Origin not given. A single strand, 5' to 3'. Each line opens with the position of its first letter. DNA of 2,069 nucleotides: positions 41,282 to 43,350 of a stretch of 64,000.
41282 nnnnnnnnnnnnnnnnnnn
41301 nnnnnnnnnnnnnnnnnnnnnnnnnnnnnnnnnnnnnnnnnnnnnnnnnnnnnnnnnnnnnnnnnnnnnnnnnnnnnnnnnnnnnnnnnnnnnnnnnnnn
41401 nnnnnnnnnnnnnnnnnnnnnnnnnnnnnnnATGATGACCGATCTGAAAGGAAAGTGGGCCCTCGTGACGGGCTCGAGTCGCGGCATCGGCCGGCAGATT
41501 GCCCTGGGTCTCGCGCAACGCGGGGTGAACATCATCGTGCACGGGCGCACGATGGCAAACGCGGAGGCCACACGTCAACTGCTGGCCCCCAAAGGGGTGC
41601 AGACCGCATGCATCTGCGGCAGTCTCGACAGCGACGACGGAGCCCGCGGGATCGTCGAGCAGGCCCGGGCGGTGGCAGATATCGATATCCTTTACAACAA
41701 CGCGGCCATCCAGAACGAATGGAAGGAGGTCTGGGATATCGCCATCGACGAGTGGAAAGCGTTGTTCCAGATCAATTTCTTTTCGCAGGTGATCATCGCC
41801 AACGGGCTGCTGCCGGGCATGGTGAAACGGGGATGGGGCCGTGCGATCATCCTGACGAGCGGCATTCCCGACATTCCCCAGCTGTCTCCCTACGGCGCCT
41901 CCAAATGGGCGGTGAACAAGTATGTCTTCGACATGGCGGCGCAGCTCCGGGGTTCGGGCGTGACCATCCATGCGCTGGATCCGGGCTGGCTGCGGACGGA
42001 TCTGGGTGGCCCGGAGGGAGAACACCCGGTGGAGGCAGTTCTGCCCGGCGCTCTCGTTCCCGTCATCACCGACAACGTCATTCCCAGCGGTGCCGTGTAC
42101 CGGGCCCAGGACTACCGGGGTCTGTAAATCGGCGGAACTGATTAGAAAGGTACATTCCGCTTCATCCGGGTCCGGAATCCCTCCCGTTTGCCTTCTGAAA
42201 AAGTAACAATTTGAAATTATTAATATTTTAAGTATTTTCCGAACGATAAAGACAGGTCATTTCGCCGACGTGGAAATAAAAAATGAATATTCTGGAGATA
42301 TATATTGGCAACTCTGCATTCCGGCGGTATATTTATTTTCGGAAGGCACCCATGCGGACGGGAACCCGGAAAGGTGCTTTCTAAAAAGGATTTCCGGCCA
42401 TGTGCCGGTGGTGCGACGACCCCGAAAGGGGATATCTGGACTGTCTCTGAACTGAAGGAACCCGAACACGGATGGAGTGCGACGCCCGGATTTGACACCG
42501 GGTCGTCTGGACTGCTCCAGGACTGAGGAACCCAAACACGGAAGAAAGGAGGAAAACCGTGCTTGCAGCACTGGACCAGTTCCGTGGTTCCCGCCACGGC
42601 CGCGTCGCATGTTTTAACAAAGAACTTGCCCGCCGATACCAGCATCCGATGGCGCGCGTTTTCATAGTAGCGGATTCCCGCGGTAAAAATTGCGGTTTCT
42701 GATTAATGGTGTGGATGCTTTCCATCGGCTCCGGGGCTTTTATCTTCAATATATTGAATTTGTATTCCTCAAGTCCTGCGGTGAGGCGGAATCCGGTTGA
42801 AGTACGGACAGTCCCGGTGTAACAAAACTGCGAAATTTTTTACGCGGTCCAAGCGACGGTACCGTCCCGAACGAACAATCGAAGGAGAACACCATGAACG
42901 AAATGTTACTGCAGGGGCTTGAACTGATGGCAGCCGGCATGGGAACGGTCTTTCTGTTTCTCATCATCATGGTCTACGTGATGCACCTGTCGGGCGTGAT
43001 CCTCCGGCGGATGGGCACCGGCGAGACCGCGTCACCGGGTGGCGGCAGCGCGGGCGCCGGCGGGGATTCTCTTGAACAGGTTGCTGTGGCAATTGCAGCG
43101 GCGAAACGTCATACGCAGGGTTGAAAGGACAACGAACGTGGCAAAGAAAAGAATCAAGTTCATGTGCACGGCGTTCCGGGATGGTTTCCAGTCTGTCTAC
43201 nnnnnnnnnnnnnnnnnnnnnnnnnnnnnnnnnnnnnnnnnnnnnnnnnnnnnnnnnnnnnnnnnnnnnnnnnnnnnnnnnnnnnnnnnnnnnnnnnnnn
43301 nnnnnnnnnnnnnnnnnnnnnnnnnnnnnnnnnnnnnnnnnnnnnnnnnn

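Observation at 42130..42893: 764-nt structured, repeat-bearing leader upstream of oadGAB: candidate riboregulator or multi-site operator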

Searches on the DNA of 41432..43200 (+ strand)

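Call 3: search_rna_families(source=window, start=41900, end=43200, threshold=evalue, max_evalue=10, show_alignments=3)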
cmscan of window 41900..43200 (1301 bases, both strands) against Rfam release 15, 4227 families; matches with E-value up to 10: 3.
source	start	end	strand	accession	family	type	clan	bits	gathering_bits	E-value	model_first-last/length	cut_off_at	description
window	42185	42324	-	RF01931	bxd_3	Gene; lncRNA;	-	21.8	70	4.7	1-137/137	no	Bithoraxoid conserved region 3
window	42124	42149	-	RF01328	CRISPR-DR17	Gene; CRISPR;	CL00014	19.9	42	1.2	1-25/25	no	CRISPR RNA direct repeat element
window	42744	42764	-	RF02751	ES036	Gene; sRNA;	-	19.2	37.6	0.98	8-28/43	no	ES036 (CssrF) sRNA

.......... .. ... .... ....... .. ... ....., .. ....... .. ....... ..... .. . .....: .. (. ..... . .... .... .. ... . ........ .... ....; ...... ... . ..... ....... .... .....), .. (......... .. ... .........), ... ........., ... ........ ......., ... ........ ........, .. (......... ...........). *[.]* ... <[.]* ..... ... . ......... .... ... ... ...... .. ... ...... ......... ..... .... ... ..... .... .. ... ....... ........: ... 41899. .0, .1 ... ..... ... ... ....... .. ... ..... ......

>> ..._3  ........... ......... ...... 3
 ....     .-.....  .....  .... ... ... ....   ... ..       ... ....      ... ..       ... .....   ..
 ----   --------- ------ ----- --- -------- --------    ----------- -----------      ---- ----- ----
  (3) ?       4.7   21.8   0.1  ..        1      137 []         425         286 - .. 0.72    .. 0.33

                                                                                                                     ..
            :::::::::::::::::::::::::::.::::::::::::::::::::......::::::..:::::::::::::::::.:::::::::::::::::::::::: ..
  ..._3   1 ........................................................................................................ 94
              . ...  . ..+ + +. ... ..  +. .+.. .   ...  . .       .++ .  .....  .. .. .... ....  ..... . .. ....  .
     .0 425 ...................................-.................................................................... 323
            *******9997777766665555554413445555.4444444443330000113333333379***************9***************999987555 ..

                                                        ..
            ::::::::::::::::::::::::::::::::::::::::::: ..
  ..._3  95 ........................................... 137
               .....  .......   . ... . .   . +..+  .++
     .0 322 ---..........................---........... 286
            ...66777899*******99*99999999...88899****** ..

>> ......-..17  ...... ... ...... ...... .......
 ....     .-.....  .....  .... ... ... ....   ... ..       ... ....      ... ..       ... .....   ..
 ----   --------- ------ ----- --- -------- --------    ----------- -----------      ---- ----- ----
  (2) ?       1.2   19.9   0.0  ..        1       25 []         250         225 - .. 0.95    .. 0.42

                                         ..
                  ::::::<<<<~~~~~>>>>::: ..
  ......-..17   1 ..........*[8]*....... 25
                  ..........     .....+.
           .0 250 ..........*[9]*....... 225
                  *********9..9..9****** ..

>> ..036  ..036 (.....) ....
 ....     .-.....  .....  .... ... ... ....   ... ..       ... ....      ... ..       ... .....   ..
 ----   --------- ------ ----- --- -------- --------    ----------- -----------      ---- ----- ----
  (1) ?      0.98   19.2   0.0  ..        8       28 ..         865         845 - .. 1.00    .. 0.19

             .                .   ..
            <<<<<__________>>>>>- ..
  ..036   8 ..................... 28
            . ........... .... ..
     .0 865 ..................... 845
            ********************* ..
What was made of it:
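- On Any Rfam 15 family (4227 models, including riboswitches and known sRNAs): For window 41900-43200 at E <= 10 there were only three chance hits, none on 42477-42610 (call 3).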

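Call 62: search_dna_similar(query=window:42128-42893:+, collection=plasmids, mode=distant, max_evalue=0.01, max_rows=10)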
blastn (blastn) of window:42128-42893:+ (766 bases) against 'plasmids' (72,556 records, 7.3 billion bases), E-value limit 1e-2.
No match.

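Call 63: search_dna_similar(query=window:42128-42893:+, collection=phages, mode=distant, max_evalue=0.01, max_rows=10)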
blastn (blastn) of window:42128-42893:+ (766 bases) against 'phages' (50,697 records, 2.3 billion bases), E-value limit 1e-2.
No match.

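Call 85: search_rna_families(source=L226, start=6690, end=6960, threshold=evalue, max_evalue=10, show_alignments=2)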
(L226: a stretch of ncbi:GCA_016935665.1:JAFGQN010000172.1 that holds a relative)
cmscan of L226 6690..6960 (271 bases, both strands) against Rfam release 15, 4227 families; matches with E-value up to 10: 1.
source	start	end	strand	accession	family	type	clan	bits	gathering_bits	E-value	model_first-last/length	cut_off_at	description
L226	6868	6952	-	RF04327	snoMe28S-A3420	Gene; snRNA; snoRNA; CD-box;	-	19.1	60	6.9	1-98/98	no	Drosophila C/D box small nucleolar RNA snoMe28S-A3420 family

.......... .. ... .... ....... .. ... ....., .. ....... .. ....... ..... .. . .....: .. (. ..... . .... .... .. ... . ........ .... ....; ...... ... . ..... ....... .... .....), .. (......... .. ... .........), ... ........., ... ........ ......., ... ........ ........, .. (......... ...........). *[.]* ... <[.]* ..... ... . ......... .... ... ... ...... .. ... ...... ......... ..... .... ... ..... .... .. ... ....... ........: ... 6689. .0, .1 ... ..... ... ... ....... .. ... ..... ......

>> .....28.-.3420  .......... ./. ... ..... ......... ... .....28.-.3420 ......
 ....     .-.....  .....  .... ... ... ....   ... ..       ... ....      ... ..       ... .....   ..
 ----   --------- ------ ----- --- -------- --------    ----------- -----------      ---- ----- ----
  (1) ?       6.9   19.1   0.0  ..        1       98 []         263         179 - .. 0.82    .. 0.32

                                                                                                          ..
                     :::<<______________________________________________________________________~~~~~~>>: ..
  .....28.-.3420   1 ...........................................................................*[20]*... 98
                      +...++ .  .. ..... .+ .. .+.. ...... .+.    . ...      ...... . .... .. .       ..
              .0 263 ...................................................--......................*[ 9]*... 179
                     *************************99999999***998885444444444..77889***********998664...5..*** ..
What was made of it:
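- On Any Rfam 15 family (4227 models, including riboswitches and known sRNAs): L226 6690-6960 at E <= 10 gave no hit on the element (call 85).
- Closest known: Na+-I riboswitch. Different: There is no covariance-model match (calls 3, 85).
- No Rfam match at E <= 10 (calls 3, 85).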

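Call 91: build_rna_model(alignment_id=A9, structure=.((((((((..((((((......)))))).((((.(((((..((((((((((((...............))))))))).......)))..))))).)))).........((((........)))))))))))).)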
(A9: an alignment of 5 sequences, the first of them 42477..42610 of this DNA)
Model R1 built from alignment A9 (5 sequences, 134 columns); structure: as given.
model positions 134; base pairs 39; branch points 2; effective number of sequences 0.72; information 0.588 bits per position. Calibrated on 0.2 Mb of random sequence (short: E-values are rough).
structure used (alignment columns):
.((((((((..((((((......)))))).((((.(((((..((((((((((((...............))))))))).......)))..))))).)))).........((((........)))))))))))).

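Call 92: search_with_rna_model(model_id=R1, source=window, max_evalue=10, show_alignments=2)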
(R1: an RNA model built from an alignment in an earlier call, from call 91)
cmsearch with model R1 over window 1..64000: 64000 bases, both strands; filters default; matches with E-value up to 10: 1.
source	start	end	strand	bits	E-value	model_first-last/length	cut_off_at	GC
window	42477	42610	-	167.7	1.3e-35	1-134/134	no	0.62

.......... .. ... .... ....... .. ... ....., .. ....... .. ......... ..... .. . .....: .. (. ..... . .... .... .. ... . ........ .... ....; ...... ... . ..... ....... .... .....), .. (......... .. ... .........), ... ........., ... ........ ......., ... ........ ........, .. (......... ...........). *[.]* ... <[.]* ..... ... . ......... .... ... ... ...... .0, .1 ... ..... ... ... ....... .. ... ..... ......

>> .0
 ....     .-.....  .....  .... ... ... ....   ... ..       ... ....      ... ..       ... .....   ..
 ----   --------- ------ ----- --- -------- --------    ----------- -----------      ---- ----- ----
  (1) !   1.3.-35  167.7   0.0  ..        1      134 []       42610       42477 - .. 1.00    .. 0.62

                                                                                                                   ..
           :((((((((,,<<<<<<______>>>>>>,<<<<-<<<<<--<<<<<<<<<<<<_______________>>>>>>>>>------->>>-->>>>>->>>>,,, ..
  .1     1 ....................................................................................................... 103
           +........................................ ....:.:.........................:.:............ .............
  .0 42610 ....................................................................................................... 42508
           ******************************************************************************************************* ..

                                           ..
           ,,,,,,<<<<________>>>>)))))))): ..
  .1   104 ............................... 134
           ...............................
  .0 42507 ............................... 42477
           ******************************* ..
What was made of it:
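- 42477..42610 (-): Conserved 134-nt structured RNA core, a candidate sRNA. Strand assignment: minus, about 65-70% confidence. The covariance model scores 167.7 bits here (call 92).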

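Call 93: search_with_rna_model(model_id=R1, sources=[L011, L012, L013, L014, L015, L016, L017, L018, L019, L020, L021, L022, L023, L024, L025, L026, L027, L028, L029, L030, L031, L032, L033, L034, L035, L036, L037, L038, L039, L040, L041, L042, L043, L044, L045, L046, L047, L048, L049, L050, L051, L052, L053, L054, L055, L056, L057, L058, L059, L060, L061, L062, L063, L064, L065, L066, L067, L068, L069, L070, L071, L072, L073, L074, L075, L076, L077, L078, L079, L080, L081, L082, L083, L084, L085, L086, L087, L088, L089, L090, L091, L093, L097, L218, L219, L220, L221, L222, L223, L224, L226, L228, L229], max_evalue=1)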
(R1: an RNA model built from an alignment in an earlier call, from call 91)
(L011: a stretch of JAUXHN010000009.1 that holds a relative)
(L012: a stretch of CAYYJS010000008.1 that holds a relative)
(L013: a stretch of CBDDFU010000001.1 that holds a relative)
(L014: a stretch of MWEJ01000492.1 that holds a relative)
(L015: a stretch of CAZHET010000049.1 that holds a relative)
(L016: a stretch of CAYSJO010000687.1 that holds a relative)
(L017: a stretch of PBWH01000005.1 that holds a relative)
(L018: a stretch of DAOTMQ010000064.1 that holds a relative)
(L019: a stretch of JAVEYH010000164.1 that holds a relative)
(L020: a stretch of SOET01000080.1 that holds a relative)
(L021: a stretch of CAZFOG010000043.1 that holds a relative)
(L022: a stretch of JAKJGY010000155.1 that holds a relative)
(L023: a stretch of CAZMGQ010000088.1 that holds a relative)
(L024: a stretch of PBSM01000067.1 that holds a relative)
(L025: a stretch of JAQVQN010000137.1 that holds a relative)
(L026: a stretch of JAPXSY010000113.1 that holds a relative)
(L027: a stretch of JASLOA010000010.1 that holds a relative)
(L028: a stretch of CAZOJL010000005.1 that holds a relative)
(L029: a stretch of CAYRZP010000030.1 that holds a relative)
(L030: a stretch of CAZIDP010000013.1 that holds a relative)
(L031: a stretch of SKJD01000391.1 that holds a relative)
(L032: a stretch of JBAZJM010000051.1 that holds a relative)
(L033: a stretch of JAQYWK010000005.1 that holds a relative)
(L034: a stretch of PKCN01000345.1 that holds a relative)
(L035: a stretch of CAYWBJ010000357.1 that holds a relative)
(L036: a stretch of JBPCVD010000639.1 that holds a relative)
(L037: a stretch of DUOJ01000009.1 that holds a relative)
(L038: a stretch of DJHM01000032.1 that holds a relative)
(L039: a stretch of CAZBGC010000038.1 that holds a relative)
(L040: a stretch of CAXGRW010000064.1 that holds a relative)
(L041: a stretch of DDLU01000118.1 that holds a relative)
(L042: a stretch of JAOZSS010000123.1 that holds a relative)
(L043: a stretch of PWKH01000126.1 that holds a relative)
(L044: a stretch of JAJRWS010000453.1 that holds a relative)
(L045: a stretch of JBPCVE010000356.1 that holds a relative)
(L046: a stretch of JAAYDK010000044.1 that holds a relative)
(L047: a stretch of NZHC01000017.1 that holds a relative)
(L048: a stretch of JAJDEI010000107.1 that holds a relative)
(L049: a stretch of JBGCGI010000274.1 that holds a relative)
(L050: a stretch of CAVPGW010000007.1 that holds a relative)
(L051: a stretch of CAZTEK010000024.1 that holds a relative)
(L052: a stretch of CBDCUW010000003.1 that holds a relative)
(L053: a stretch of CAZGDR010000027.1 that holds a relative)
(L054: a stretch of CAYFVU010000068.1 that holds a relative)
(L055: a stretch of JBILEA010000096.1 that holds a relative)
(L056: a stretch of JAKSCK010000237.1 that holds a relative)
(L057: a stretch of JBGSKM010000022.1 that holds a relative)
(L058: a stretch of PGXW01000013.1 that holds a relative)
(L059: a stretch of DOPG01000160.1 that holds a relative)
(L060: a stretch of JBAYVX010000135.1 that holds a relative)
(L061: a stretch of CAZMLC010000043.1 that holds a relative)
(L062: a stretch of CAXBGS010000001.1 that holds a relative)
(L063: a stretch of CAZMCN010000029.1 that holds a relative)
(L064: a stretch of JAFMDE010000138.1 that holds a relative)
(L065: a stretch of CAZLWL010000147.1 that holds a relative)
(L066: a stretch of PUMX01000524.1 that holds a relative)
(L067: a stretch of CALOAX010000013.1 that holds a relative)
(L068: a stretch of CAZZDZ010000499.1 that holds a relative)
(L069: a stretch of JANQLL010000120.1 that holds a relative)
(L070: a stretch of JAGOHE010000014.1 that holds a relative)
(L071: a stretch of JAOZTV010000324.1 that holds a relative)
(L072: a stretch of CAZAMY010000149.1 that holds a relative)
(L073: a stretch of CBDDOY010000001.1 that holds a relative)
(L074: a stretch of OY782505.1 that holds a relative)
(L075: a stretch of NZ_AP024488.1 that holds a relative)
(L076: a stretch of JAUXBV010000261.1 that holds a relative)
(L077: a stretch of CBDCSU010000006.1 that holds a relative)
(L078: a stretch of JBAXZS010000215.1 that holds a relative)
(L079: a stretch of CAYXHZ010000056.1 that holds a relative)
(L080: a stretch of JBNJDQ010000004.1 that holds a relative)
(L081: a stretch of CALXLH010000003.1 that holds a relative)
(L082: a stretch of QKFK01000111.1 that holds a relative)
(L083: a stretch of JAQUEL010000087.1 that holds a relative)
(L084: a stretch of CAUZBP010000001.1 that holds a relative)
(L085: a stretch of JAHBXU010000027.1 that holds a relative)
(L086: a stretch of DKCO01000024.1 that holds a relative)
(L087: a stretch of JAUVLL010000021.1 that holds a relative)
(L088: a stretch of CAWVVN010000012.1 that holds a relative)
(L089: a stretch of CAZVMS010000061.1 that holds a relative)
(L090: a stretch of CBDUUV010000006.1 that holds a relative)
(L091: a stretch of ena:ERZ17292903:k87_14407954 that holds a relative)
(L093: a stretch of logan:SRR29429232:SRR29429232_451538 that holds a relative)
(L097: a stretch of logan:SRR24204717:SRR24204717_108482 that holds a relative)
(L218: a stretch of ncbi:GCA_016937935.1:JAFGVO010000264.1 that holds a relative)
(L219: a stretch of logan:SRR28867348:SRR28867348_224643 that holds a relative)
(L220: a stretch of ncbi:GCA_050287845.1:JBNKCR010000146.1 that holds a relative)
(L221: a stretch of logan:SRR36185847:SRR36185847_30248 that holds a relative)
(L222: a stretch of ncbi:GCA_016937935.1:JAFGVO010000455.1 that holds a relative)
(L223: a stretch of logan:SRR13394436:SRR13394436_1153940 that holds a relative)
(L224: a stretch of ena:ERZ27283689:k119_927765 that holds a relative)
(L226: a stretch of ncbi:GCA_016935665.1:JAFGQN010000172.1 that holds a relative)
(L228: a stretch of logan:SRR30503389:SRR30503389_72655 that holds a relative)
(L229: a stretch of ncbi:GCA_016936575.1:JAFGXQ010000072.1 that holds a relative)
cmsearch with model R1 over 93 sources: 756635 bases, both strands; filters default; matches with E-value up to 1: 5.
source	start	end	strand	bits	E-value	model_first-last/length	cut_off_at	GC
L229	4242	4375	-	170.7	3.4e-35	1-134/134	no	0.59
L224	5524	5657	-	170.2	4.5e-35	1-134/134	no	0.58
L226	6734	6867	-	168.9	8.7e-35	1-134/134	no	0.58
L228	6726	6859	-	159.3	1.2e-32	1-134/134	no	0.56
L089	5839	5942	-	17.2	0.69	1-134/134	no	0.57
